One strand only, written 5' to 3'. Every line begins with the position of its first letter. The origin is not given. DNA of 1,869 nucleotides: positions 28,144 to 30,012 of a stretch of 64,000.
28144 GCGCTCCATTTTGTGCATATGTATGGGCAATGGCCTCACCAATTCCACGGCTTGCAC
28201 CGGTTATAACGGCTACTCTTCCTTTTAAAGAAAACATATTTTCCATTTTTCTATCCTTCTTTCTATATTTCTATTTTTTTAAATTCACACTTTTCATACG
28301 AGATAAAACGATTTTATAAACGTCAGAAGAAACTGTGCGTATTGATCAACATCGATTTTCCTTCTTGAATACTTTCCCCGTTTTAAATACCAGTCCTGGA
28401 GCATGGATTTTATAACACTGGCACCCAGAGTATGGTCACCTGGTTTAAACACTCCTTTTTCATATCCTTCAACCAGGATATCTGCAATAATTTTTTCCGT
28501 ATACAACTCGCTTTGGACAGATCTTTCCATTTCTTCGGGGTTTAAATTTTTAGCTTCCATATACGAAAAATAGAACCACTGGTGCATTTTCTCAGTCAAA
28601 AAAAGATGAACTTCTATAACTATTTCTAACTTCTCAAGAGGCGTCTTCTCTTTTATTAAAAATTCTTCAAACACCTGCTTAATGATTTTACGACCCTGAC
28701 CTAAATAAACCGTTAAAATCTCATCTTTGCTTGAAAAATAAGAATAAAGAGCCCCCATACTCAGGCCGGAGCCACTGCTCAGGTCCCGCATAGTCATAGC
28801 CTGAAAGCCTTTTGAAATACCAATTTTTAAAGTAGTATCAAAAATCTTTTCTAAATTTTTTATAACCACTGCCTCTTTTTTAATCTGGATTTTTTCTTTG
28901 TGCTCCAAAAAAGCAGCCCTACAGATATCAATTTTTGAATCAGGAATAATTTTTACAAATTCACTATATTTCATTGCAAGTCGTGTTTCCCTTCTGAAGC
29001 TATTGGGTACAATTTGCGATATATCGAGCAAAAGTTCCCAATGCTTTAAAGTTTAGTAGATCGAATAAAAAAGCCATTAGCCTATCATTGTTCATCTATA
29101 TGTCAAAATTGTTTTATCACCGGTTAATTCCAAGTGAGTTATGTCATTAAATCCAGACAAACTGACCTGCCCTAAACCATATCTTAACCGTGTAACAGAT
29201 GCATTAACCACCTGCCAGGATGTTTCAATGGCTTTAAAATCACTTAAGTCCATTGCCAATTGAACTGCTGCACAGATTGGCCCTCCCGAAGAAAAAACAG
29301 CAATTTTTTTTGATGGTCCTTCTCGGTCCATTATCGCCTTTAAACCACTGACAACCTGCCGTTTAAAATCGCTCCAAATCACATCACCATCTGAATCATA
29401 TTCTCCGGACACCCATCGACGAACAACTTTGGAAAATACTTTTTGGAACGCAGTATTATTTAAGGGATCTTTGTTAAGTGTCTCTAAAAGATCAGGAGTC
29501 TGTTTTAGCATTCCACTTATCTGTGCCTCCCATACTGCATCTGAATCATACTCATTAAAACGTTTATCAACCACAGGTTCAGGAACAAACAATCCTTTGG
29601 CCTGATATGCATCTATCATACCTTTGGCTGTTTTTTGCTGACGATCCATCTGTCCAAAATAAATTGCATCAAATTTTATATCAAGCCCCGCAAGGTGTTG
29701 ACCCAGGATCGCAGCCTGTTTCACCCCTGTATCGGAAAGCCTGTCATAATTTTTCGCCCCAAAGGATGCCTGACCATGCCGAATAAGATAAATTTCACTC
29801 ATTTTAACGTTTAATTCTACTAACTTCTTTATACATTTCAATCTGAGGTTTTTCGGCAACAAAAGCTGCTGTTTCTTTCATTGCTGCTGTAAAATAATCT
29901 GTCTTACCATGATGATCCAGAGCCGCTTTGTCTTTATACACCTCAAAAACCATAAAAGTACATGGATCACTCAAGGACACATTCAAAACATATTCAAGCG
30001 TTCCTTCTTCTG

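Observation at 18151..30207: Four copies of a ~38-bp palindromic promoter/operator element tie a kinase gene to the beta-oxidation/AbfD/ETF genes as one regulon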

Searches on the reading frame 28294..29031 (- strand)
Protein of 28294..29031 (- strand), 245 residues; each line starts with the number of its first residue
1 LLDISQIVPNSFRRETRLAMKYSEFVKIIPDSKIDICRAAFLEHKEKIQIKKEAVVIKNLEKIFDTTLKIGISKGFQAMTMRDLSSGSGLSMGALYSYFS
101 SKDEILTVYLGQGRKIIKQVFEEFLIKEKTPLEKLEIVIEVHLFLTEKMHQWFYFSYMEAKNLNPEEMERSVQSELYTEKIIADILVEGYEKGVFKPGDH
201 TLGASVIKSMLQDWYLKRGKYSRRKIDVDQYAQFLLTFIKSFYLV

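Call 7: search_protein_families(library=pfam, proteins=[window:28294-29031:-])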
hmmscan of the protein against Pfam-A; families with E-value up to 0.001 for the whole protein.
window:28294-29031:- (245 aa): 3 families
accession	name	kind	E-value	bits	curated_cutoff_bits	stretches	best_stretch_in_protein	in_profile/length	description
PF17932.6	TetR_C_24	-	9.4e-12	45.6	26.4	1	129-237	2-112/114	Tetracyclin repressor-like, C-terminal domain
PF00440.29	TetR_N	-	1.2e-09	38.2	24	1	63-106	1-44/47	Bacterial regulatory proteins, tetR family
PF21303.2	TetR_C_39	-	0.00015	22.7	27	0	115-152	39-77/92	Tetracyclin repressor-like, C-terminal domain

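Call 16: find_encoding_contigs(protein=window:28294-28974:-, flank=10000, max_places=6)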
Protein window:28294-28974:- (226 aa): no gene with exactly this product is on record in the collection.

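Call 37: search_protein_families(library=ncbifam, proteins=[window:28294-28974:-], max_evalue=0.00001)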
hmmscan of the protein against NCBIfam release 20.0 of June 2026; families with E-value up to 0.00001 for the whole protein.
window:28294-28974:- (226 aa): 4 families
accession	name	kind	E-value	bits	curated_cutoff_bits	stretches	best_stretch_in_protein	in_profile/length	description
NF053878.1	FATransRegFadRBac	equivalog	3e-10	40.2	200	1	42-206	6-175/190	fatty acid metabolism transcriptional regulator FadR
NF033703.1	transcr_KstR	equivalog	1.5e-09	37.7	280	1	42-123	10-91/185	cholesterol catabolism transcriptional regulator KstR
TIGR03384.1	betaine_BetI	equivalog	1.6e-07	31.2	201.3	1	43-140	12-112/189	choline-binding transcriptional repressor BetI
NF041196.1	ScbR_bind_reg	equivalog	5.7e-06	26.6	150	1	54-117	21-84/191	ScbR family autoregulator-binding transcription factor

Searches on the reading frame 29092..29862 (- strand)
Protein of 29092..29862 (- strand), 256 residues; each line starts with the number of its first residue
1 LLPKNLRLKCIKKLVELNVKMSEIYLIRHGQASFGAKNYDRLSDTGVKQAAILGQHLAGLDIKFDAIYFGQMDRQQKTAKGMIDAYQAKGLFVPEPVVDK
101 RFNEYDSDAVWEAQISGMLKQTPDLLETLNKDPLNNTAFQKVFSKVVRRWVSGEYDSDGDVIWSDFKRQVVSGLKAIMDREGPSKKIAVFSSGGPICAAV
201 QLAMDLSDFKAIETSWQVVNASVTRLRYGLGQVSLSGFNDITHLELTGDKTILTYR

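Call 8: search_protein_families(library=pfam, proteins=[window:29092-29862:-])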
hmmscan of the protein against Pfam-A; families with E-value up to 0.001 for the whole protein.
window:29092-29862:- (256 aa): 1 family
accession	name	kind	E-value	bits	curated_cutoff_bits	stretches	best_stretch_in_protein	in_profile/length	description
PF00300.27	His_Phos_1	-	1.8e-17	64.1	21.7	1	24-240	1-193/194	Histidine phosphatase superfamily (branch 1)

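Call 37: search_protein_families(library=ncbifam, proteins=[window:29092-29862:-], max_evalue=0.00001)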
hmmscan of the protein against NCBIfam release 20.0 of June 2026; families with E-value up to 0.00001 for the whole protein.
window:29092-29862:- (256 aa): 1 family
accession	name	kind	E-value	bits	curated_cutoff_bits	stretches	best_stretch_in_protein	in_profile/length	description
TIGR00249.1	sixA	equivalog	2.8e-08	33.8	74.5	1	23-89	2-70/154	phosphohistidine phosphatase SixA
